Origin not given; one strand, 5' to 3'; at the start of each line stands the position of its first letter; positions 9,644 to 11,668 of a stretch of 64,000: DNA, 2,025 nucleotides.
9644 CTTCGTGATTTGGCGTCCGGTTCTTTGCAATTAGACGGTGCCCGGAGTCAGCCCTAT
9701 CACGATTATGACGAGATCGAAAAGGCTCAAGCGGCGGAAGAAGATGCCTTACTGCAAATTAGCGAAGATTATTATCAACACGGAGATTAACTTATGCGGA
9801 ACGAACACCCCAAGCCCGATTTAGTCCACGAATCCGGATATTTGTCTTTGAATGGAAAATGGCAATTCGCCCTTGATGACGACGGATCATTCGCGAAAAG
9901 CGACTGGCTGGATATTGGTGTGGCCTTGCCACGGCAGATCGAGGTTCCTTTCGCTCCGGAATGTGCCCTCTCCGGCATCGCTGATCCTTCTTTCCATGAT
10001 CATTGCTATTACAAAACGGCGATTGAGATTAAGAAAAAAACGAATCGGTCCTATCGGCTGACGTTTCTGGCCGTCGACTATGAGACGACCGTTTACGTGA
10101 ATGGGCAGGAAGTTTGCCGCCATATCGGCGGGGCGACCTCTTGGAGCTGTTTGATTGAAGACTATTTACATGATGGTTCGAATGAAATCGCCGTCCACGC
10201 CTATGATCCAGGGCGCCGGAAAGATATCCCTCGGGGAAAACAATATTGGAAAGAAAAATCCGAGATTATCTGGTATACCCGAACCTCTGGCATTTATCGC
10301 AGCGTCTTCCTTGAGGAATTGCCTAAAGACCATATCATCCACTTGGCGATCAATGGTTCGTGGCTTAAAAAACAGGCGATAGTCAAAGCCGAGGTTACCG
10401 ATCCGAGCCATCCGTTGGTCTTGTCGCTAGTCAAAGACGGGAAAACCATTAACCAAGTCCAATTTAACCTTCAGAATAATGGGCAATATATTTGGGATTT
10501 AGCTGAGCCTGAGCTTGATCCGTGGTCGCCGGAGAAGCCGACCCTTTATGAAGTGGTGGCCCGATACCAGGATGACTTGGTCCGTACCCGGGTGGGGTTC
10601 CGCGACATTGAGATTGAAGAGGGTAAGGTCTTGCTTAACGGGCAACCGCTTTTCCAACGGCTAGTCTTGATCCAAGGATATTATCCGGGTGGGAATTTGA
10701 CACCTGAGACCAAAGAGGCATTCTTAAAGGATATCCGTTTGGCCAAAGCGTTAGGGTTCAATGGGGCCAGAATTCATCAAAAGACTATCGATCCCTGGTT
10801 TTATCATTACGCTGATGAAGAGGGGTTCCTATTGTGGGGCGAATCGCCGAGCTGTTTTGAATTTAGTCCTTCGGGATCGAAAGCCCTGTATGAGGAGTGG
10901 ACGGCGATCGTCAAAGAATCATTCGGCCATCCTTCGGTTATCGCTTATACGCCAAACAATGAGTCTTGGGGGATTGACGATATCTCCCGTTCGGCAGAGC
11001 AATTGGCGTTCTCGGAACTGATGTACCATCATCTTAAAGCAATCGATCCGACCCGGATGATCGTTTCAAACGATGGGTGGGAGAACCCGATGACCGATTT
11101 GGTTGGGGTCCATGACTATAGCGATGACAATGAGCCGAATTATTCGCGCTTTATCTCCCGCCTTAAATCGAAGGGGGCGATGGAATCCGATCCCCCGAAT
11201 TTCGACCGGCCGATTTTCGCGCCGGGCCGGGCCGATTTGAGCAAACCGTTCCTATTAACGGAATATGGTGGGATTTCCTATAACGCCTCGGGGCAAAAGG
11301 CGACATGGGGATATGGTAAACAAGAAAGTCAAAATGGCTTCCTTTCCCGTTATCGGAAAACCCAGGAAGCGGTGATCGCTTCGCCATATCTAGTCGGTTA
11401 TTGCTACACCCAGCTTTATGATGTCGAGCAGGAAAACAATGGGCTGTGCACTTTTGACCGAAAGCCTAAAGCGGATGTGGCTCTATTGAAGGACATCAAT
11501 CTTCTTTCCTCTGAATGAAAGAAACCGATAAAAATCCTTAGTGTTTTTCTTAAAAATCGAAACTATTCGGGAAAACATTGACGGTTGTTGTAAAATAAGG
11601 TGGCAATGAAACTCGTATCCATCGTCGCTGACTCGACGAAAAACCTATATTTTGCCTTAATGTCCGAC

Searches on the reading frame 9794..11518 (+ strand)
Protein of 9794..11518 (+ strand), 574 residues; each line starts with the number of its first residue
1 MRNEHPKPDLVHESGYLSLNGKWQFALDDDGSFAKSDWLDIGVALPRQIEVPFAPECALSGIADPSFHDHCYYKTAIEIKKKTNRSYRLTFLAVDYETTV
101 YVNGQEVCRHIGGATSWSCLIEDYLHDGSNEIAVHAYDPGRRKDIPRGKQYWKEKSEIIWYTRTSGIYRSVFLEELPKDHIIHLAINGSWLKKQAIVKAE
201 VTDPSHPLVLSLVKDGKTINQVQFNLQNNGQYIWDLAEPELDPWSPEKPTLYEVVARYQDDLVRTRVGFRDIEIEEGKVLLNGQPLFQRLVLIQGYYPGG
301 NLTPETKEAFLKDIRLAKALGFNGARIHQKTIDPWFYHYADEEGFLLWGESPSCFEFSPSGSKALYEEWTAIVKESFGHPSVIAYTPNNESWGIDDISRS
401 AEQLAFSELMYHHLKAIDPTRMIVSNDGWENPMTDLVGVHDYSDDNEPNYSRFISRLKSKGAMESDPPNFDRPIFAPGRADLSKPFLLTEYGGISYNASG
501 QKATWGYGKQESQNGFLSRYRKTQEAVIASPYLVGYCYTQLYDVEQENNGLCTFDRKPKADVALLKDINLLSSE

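Call 83: search_protein_families(library=ncbifam, proteins=[window:9794-11518:+], max_evalue=0.00001)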
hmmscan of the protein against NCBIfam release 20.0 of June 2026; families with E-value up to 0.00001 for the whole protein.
window:9794-11518:+ (574 aa): 11 families
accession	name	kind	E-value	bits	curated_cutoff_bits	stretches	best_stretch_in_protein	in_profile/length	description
NF007538.0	PRK10150.1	equivalog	4.2e-25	88.1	544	1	17-353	13-361/607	beta-glucuronidase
NF052611.1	beta_gal_Bga2A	equivalog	1.6e-22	79.4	999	1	72-348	116-397/1007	beta-galactosidase, LacZ type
NF041462.1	GalA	equivalog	6.2e-21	74.2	900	1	71-454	84-465/763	beta-galactosidase GalA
NF007666.0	PRK10340.1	equivalog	4.4e-19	67.8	1284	1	34-437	86-486/1030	beta-galactosidase subunit alpha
NF007074.0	PRK09525.1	subfamily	1.9e-17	62.3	1221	1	73-428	124-490/1027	beta-galactosidase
NF041100.1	betagal_LacZ_Ttogales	equivalog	5.7e-16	57.4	2000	1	73-345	112-386/1090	beta-galactosidase LacZ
NF049891.1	Bet1-4galacdseBT4156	equivalog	1.4e-13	49.7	1700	1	73-392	81-410/946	exo-beta-1,4-galactosidase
NF049877.1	GlucurArabfur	equivalog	1.4e-13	49.4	1800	1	5-393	358-772/1400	beta-d-glucuronidase/beta-L-arabinofuranosidase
NF049890.1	Bet1-4galacdseBT4151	equivalog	1.9e-12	45.9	1500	1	70-393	108-452/952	exo-beta-1,4-galactosidase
NF041463.1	GalB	equivalog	4.4e-12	44.6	900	0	222-441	297-526/869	beta-galactosidase GalB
NF050095.1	BetGlucuronLacZ4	equivalog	1.9e-10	39.5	950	1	18-353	18-361/666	beta-glucuronidase LacZ4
